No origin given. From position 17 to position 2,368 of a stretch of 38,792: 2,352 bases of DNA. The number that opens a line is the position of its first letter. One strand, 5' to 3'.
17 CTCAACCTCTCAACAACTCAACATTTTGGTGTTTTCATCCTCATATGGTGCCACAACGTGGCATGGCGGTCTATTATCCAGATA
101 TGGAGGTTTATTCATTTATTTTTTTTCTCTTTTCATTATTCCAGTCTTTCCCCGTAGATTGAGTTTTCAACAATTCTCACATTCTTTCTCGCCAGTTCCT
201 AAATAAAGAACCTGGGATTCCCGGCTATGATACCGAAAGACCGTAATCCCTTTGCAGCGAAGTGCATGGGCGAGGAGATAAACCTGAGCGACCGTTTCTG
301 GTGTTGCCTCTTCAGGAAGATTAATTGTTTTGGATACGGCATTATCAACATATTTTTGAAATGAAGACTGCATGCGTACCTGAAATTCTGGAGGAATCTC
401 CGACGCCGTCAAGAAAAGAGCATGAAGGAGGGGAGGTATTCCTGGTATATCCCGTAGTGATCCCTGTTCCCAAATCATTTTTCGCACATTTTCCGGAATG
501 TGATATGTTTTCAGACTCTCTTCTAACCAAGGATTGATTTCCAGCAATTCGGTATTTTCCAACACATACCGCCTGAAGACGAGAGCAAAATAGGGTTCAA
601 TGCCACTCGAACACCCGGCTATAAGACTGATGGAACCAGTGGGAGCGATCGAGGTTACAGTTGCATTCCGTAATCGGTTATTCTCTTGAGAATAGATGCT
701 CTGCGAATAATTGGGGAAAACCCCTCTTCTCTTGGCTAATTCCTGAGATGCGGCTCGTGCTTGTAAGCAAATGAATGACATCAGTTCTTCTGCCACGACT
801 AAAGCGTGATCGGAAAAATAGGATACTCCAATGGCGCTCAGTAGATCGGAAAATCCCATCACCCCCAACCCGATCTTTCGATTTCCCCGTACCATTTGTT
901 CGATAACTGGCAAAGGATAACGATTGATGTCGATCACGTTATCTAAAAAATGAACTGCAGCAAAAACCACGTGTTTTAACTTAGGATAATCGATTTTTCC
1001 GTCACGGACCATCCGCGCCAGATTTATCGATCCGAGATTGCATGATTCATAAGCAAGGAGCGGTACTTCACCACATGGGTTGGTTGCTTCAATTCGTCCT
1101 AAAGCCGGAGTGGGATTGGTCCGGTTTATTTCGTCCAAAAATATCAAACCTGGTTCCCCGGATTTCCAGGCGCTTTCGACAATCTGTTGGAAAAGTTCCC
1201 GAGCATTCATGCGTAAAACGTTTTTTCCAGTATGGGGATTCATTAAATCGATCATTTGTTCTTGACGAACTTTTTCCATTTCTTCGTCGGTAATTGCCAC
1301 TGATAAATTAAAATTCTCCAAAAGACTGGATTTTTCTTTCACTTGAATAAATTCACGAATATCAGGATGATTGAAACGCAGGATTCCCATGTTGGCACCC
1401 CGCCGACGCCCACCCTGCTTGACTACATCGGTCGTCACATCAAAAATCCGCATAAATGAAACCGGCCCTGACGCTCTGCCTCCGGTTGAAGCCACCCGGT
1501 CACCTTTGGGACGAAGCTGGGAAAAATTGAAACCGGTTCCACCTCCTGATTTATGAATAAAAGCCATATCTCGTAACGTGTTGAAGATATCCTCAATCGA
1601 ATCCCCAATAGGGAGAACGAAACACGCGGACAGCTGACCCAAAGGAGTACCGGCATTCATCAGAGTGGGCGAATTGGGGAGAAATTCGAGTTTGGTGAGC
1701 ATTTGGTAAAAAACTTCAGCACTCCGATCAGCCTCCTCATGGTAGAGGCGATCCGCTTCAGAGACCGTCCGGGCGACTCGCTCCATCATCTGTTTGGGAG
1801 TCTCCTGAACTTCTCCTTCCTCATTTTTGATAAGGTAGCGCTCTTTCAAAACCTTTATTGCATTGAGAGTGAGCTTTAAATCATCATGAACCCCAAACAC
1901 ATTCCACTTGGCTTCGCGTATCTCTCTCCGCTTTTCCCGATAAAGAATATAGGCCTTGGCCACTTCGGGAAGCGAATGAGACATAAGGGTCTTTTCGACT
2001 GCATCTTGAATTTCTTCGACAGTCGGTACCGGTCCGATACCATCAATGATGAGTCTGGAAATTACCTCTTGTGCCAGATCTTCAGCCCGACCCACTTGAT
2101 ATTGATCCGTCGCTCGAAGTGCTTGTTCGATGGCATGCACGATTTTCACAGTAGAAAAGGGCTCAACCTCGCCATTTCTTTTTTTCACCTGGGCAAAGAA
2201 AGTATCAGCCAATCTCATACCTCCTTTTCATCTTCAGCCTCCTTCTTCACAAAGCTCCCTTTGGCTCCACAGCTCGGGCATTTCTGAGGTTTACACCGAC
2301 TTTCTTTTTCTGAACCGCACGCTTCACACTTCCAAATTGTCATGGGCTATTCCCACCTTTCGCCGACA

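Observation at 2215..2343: Unannotated 42-aa zinc-ribbon ORF translationally coupled to the B12-dependent RNR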

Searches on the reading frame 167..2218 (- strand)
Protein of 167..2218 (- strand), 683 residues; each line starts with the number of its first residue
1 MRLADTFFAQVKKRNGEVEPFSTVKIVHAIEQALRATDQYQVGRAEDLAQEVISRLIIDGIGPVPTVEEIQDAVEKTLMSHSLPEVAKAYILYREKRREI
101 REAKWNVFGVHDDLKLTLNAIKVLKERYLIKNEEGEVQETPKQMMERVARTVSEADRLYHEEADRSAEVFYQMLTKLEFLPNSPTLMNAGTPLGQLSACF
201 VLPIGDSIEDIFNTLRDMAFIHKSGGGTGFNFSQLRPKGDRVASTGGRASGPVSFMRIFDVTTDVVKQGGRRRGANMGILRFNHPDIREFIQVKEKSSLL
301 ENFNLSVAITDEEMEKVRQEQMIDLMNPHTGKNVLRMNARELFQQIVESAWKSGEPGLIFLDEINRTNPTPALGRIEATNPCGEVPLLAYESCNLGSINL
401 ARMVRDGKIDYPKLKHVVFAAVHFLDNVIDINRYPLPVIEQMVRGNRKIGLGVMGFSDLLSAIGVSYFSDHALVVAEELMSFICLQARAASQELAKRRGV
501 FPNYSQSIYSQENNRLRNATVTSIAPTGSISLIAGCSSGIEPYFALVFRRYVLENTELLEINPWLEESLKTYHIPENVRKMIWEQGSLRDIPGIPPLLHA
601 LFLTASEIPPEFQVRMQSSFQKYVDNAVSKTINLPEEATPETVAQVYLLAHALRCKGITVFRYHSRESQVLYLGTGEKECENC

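Call 7: search_protein_families(library=pfam, proteins=[window:167-2218:-], max_evalue=1)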
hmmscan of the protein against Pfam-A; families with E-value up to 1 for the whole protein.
window:167-2218:- (683 aa): 5 families
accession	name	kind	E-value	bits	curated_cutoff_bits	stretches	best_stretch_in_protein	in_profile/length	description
PF02867.20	Ribonuc_red_lgC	-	4.4e-132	441.8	23.9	1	197-660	1-522/523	Ribonucleotide reductase, barrel domain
PF00317.26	Ribonuc_red_lgN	-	3e-25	88.5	28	1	115-194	2-77/77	Ribonucleotide reductase, all-alpha domain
PF03477.21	ATP-cone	-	4.2e-23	82.1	25.8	1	10-99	2-88/88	ATP cone domain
PF21995.1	RNR-II_ins_dom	-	0.029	15.1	27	1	231-259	72-100/107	B12-dependent ribonucleotide reductase, insertion domain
PF17944.6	Arg_decarbox_C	-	0.21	12.6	23.3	1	137-174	8-45/51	Arginine decarboxylase C-terminal helical extension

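Call 8: search_protein_families(library=ncbifam, proteins=[window:167-2218:-], max_evalue=1)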
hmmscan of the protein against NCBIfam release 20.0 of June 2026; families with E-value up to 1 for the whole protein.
window:167-2218:- (683 aa): 25 families
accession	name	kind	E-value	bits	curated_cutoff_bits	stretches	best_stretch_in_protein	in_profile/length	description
NF005010.0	PRK06406.1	subfamily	2e-266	886.1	1125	2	162-679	215-733/771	vitamin B12-dependent ribonucleotide reductase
NF006417.0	PRK08665.1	equivalog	6e-261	868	961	1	112-681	8-583/759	vitamin B12-dependent ribonucleotide reductase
TIGR02504.1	NrdJ_Z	equivalog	7.4e-206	685.3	399.95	1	121-671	2-606/606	adenosylcobalamin-dependent ribonucleoside-diphosphate reductase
NF006207.0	PRK08332.1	equivalog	8.9e-143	477.3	2400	5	228-382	701-860/1684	vitamin B12-dependent ribonucleotide reductase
NF005122.0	PRK06556.1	equivalog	4.3e-106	355.7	859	3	300-506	285-492/960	vitamin B12-dependent ribonucleotide reductase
TIGR02506.1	NrdE_NrdA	equivalog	1.3e-104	350.9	341.05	2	119-510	2-428/616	ribonucleoside-diphosphate reductase subunit alpha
NF005544.0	PRK07207.1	equivalog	1.3e-98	331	965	4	334-511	540-722/965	ribonucleoside-diphosphate reductase subunit alpha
NF005101.0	PRK06539.1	equivalog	1.4e-92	311.1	988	4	112-329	145-361/822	ribonucleoside-diphosphate reductase subunit alpha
NF006577.0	PRK09102.1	equivalog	1.5e-86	291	620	1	111-663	20-569/604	ribonucleoside-diphosphate reductase subunit alpha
NF005401.0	PRK06948.1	subfamily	9.5e-84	282.1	906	1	122-675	19-594/604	ribonucleotide reductase-like protein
NF005991.0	PRK08115.1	equivalog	2.4e-81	274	854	3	336-521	432-619/858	vitamin B12-dependent ribonucleotide reductase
NF009029.0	PRK12365.1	equivalog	1.3e-80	271.7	1350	4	335-509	624-802/1046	ribonucleoside-diphosphate reductase subunit alpha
NF009028.0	PRK12364.1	equivalog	2e-72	244.5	1377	4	116-295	236-412/842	ribonucleoside-diphosphate reductase subunit alpha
NF005736.0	PRK07562.1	equivalog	1.6e-69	234.7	1737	4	302-506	396-602/1222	vitamin B12-dependent ribonucleotide reductase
NF006279.0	PRK08447.1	equivalog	1.3e-68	232.2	1082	3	112-333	133-354/789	ribonucleoside-diphosphate reductase subunit alpha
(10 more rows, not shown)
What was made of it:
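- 167..2218 (-): nrdJ, an adenosylcobalamin-dependent ribonucleotide reductase with an ATP cone, an all-alpha domain and the barrel domain. It ends in ........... and has no cysteine-rich domain. Pfam and NCBIfam hits: calls 7, 8.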

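Call 15: find_homologous_proteins(query=window:170-2218:-, max_evalue=1e-50)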
Query window:170-2218:- (683 aa): 8000 proteins with E <= 1e-50 among 8000 candidates; the best 120 are listed.
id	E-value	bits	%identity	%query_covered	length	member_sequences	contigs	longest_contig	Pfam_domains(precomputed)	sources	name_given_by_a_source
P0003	0.0e+0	1540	100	100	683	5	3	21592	PF02867.21,PF00317.27,PF03477.22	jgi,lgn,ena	-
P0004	0.0e+0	1147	74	100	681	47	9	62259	PF02867.21,PF00317.27,PF03477.22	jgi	jgi:ribonucleoside-diphosphate reductase alpha chain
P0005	0.0e+0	1142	73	100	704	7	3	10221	PF02867.21,PF00317.27,PF03477.22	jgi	-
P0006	0.0e+0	1126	72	100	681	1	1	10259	PF02867.21,PF00317.27,PF03477.22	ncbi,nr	ncbi:MAG: adenosylcobalamin-dependent ribonucleoside-diphosphate reductase [Candidatus Atribacteria 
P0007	0.0e+0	1123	73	99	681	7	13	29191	PF02867.21,PF00317.27,PF03477.22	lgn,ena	-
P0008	0.0e+0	1026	68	99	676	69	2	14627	PF02867.21,PF00317.27,PF03477.22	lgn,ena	-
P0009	0.0e+0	1026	68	99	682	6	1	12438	PF02867.21,PF00317.27,PF03477.22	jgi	-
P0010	0.0e+0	1019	67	99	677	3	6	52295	PF02867.21,PF00317.27,PF03477.22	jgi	-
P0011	0.0e+0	1018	67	99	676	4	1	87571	PF02867.21,PF00317.27,PF03477.22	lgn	-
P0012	0.0e+0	1018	67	99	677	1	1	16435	PF02867.21,PF00317.27,PF03477.22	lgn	-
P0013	0.0e+0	1017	67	99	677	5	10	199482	PF02867.21,PF00317.27,PF03477.22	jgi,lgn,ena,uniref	jgi:ribonucleoside-diphosphate reductase alpha chain|uniref:Vitamin B12-dependent ribonucleotide red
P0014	0.0e+0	1015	67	99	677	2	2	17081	PF02867.21,PF00317.27,PF03477.22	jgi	jgi:ribonucleoside-diphosphate reductase alpha chain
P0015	0.0e+0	1014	67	99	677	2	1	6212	PF02867.21,PF00317.27,PF03477.22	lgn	-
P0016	0.0e+0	1013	67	99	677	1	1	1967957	PF02867.21,PF00317.27,PF03477.22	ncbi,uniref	ncbi:adenosylcobalamin-dependent ribonucleoside-diphosphate reductase [Candidatus Caldatribacterium 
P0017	0.0e+0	1012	66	99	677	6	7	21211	PF02867.21,PF00317.27,PF03477.22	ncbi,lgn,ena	-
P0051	1.7e-268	910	61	99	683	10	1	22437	PF02867.21,PF00317.27,PF03477.22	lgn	-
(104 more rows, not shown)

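Call 18: find_related_loci(query=A1, collection=genome_contigs, flank=4000)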
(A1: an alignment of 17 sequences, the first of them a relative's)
Query A1 (683 aa) in genome_contigs; peptide patterns used: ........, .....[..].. (x = any residue, [..] = any of these).
600 stretches matched a pattern (row limit reached: there are more); 600 encode a relative of the query (tblastn E <= 1e-3); the best 80 are kept; 80 distinct loci.
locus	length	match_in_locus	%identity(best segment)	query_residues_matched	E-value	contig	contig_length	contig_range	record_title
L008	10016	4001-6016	56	9-681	0e+0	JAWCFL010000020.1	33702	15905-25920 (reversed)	MAG: Candidatus Jordarchaeales archaeon isolate JZ-1_202007_bins_29 JZ-1_202007_bins_29_scaffold_20, whole genome shotgu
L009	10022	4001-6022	54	10-681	0e+0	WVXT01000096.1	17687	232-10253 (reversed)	MAG: bacterium isolate CS1-C068 C_merged_R1_(paired)_contig_48054, whole genome shotgun sequence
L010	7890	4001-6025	55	3-675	0e+0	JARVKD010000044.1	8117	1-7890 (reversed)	MAG: Nitrososphaeria archaeon isolate JZ2_bin.220247 NODE_44_length_8117_cov_1.49506, whole genome shotgun sequence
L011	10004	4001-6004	55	10-675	0e+0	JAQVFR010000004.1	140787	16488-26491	MAG: Actinomycetota bacterium isolate STE_163 NODE_147_length_140787_cov_6.447540_Sandtown_E, whole genome shotgun seque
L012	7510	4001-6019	54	10-673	0e+0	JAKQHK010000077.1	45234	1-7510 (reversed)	MAG: bacterium isolate USDE_metabat.163_sub k141_1826596, whole genome shotgun sequence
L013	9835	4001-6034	55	10-682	0e+0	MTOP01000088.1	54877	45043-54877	MAG: Candidatus Aminicenantes bacterium JdFR-80 JGI24020J35080_1000243, whole genome shotgun sequence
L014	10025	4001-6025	54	10-679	0e+0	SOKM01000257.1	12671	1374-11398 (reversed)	MAG: Candidatus Cloacimonadota bacterium isolate E44_bin80 NODE_1989_length_12671_cov_7.268706, whole genome shotgun seq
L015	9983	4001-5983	54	11-674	0e+0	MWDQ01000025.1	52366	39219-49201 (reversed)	MAG: candidate division TA06 bacterium ADurb.Bin131 BWX89_contig000025, whole genome shotgun sequence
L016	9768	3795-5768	54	5-674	0e+0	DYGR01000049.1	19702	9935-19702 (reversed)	MAG TPA_asm: Candidatus Methanoperedens nitroreducens isolate BE2012_43_12 Afr_mines_BE2012_1348_length_19702_cov_5_0767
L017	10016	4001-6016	53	10-679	0e+0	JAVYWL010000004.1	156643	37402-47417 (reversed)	MAG: Candidatus Bathyarchaeia archaeon isolate DRTY-2_202007_bins_32 DRTY-2_202007_bins_32_scaffold_4, whole genome shot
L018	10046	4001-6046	53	11-679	0e+0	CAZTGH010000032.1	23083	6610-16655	MAG TPA_asm: uncultured Pirellulales bacterium isolate SRP332253_co2_232 genome assembly, contig: NODE_2044_length_23083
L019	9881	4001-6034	53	9-680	0e+0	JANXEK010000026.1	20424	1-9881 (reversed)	MAG: Candidatus Bathyarchaeota archaeon isolate SKYB62 NODE_26_length_20424_cov_3.900182, whole genome shotgun sequence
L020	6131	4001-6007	53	9-677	0e+0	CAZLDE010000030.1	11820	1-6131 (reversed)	MAG TPA_asm: uncultured Thermoplasmatales archaeon isolate SRP098346_co1_225 genome assembly, contig: NODE_6656_length_1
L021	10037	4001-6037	52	10-683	0e+0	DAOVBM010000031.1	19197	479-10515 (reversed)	MAG TPA_asm: Candidatus Woesearchaeota archaeon isolate CSMAG_1005 CSMAG_1005_k141_922971_length_19197_cov_10.8967, whol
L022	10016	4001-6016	51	10-681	0e+0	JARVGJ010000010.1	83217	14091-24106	MAG: Methanolobus sp. isolate M17C-73-03 NODE_10_length_83217_cov_6.960272, whole genome shotgun sequence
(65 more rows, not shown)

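Call 20: find_encoding_contigs(protein=P0004, flank=4000, max_places=3)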
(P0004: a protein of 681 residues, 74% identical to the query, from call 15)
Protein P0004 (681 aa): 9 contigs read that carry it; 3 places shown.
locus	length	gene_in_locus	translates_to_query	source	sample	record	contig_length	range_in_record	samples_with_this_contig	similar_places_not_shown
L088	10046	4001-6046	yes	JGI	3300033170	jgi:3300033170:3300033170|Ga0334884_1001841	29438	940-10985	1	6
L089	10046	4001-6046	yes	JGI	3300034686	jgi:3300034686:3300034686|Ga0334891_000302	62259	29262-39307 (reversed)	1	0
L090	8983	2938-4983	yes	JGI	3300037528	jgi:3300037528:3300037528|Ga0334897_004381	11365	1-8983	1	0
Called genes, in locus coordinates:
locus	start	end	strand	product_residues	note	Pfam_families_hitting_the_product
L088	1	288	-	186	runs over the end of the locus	-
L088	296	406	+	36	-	-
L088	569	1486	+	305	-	PF13189:Cytidylate_kin2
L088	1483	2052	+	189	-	PF00156:Pribosyltran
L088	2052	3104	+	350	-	PF00155:Aminotran_1_2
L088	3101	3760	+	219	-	PF00702:Hydrolase, PF12710:HAD (weak), PF13419:HAD_2, PF13242:Hydrolase_like (weak)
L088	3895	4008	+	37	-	-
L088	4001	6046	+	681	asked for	PF03477:ATP-cone, PF00317:Ribonuc_red_lgN, PF02867:Ribonuc_red_lgC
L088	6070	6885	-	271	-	PF12679:ABC2_membrane_2, PF12730:ABC2_membrane_4, PF10920:DUF2705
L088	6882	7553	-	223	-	PF00005:ABC_tran, PF13304:AAA_21 (weak)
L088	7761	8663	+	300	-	PF00702:Hydrolase, PF13419:HAD_2 (faint), PF13344:Hydrolase_6, PF13242:Hydrolase_like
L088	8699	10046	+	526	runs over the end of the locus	PF00682:HMGL-like, PF22617:HCS_D2, PF08502:LeuA_dimer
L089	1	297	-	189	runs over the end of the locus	-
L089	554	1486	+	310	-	PF13189:Cytidylate_kin2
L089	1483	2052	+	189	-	PF00156:Pribosyltran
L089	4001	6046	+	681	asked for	PF03477:ATP-cone, PF00317:Ribonuc_red_lgN, PF02867:Ribonuc_red_lgC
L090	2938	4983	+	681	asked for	PF03477:ATP-cone, PF00317:Ribonuc_red_lgN, PF02867:Ribonuc_red_lgC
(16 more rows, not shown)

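Call 21: find_encoding_contigs(protein=P0007, flank=4000, max_places=3)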
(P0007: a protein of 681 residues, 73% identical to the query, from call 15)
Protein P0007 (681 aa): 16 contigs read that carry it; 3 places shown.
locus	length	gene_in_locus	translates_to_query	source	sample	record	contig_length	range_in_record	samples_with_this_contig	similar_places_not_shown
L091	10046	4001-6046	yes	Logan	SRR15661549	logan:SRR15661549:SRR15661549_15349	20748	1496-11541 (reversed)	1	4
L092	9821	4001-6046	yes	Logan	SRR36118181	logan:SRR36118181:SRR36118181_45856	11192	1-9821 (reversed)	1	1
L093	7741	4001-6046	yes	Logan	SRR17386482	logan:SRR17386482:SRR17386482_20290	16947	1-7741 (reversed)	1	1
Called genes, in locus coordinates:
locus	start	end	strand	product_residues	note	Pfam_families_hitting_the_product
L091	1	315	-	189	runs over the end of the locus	-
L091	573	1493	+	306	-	PF13189:Cytidylate_kin2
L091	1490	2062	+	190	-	PF00156:Pribosyltran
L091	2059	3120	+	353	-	PF00155:Aminotran_1_2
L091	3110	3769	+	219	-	PF00702:Hydrolase, PF12710:HAD (faint), PF13419:HAD_2, PF13242:Hydrolase_like (weak)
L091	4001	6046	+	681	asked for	PF03477:ATP-cone, PF00317:Ribonuc_red_lgN, PF02867:Ribonuc_red_lgC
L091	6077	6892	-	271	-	PF12679:ABC2_membrane_2, PF12730:ABC2_membrane_4, PF10920:DUF2705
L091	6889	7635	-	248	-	PF00005:ABC_tran, PF13304:AAA_21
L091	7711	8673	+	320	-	PF00702:Hydrolase, PF13344:Hydrolase_6, PF13419:HAD_2 (faint), PF13242:Hydrolase_like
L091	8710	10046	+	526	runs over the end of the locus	PF00682:HMGL-like, PF22617:HCS_D2, PF08502:LeuA_dimer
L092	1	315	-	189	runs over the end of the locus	-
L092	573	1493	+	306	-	PF13189:Cytidylate_kin2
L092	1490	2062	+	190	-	PF00156:Pribosyltran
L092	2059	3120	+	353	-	PF00155:Aminotran_1_2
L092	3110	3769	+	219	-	PF00702:Hydrolase, PF12710:HAD (faint), PF13419:HAD_2, PF13242:Hydrolase_like (weak)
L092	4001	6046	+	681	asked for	PF03477:ATP-cone, PF00317:Ribonuc_red_lgN, PF02867:Ribonuc_red_lgC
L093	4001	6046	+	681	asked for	PF03477:ATP-cone, PF00317:Ribonuc_red_lgN, PF02867:Ribonuc_red_lgC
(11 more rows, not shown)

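Call 22: find_encoding_contigs(protein=P0005, flank=4000, max_places=2)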
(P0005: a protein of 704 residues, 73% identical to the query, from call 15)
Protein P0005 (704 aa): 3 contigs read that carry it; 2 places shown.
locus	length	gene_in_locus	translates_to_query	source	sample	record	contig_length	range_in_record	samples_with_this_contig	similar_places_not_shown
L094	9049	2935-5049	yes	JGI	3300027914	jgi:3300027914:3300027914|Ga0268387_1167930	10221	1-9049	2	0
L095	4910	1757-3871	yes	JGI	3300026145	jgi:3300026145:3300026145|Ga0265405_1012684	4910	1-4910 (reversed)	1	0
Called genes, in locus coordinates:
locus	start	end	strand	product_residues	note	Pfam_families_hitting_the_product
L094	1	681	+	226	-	?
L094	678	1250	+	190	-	PF00156:Pribosyltran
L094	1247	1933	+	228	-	-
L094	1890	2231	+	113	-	PF00155:Aminotran_1_2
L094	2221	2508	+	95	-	-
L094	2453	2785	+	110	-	-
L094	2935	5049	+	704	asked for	PF03477:ATP-cone, PF00317:Ribonuc_red_lgN, PF02867:Ribonuc_red_lgC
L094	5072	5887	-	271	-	PF12679:ABC2_membrane_2, PF12730:ABC2_membrane_4, PF10920:DUF2705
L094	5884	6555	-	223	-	PF00005:ABC_tran, PF13304:AAA_21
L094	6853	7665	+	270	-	PF00702:Hydrolase, PF13419:HAD_2 (faint), PF13344:Hydrolase_6, PF13242:Hydrolase_like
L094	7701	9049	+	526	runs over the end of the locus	PF00682:HMGL-like, PF22617:HCS_D2, PF08502:LeuA_dimer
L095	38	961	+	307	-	PF00155:Aminotran_1_2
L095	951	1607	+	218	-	PF00702:Hydrolase, PF12710:HAD (weak), PF13419:HAD_2, PF13242:Hydrolase_like (weak)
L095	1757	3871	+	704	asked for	PF03477:ATP-cone, PF00317:Ribonuc_red_lgN, PF02867:Ribonuc_red_lgC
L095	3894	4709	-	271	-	PF12679:ABC2_membrane_2, PF12730:ABC2_membrane_4, PF10920:DUF2705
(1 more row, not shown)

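Call 69: find_encoding_contigs(protein=P0008, flank=3000, max_places=2)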
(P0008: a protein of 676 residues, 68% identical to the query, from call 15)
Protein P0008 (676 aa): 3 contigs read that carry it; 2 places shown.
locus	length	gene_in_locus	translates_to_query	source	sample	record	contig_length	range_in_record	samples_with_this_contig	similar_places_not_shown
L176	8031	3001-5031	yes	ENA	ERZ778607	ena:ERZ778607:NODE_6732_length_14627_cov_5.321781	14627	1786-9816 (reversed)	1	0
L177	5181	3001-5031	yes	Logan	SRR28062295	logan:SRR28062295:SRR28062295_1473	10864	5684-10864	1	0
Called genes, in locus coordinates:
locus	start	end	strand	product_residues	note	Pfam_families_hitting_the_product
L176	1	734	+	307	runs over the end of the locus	PF13189:Cytidylate_kin2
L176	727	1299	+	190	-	PF00156:Pribosyltran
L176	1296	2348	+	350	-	PF00155:Aminotran_1_2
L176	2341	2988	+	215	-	PF00702:Hydrolase, PF12710:HAD (weak), PF13419:HAD_2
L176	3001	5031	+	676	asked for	PF03477:ATP-cone, PF00317:Ribonuc_red_lgN, PF02867:Ribonuc_red_lgC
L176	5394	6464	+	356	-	PF00291:PALP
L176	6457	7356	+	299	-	PF00288:GHMP_kinases_N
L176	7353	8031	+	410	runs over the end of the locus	PF00696:AA_kinase, PF01842:ACT, PF22468:ACT_9 (weak), PF13840:ACT_7, PF22468:ACT_9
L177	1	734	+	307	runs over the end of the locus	PF13189:Cytidylate_kin2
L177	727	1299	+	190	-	PF00156:Pribosyltran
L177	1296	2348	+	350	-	PF00155:Aminotran_1_2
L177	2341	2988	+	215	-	PF00702:Hydrolase, PF12710:HAD (weak), PF13419:HAD_2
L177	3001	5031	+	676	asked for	PF03477:ATP-cone, PF00317:Ribonuc_red_lgN, PF02867:Ribonuc_red_lgC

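Call 70: find_encoding_contigs(protein=P0051, flank=3000, max_places=2)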
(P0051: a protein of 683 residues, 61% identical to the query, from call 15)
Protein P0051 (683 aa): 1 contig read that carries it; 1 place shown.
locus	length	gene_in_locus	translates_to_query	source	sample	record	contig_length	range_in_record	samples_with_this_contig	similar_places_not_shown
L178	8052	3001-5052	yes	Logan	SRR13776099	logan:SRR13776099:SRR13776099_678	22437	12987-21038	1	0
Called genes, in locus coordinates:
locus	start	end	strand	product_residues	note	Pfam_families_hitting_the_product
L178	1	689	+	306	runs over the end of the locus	PF13189:Cytidylate_kin2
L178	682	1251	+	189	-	PF00156:Pribosyltran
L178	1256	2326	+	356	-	PF00155:Aminotran_1_2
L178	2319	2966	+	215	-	PF00702:Hydrolase, PF12710:HAD (weak), PF13419:HAD_2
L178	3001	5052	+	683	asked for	PF03477:ATP-cone, PF00317:Ribonuc_red_lgN, PF02867:Ribonuc_red_lgC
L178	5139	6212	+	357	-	PF00291:PALP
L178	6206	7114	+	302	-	PF22700:MVD-like_N (weak), PF00288:GHMP_kinases_N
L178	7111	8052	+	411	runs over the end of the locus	PF00696:AA_kinase, PF01842:ACT, PF22468:ACT_9, PF13840:ACT_7, PF22468:ACT_9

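Call 71: find_encoding_contigs(protein=P0016, flank=3000, max_places=1)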
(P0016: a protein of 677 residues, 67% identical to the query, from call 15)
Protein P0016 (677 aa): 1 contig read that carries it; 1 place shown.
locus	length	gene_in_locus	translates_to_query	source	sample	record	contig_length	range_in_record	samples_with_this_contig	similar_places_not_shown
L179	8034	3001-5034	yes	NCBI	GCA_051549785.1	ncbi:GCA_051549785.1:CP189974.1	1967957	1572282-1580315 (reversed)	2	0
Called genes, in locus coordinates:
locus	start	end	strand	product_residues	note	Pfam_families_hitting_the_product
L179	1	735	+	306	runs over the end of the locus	PF13189:Cytidylate_kin2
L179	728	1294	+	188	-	PF00156:Pribosyltran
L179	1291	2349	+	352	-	PF00155:Aminotran_1_2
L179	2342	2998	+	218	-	PF00702:Hydrolase, PF12710:HAD, PF13419:HAD_2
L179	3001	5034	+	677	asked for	PF03477:ATP-cone, PF00317:Ribonuc_red_lgN, PF02867:Ribonuc_red_lgC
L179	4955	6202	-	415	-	-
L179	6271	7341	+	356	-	PF00291:PALP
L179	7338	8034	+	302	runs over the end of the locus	PF00288:GHMP_kinases_N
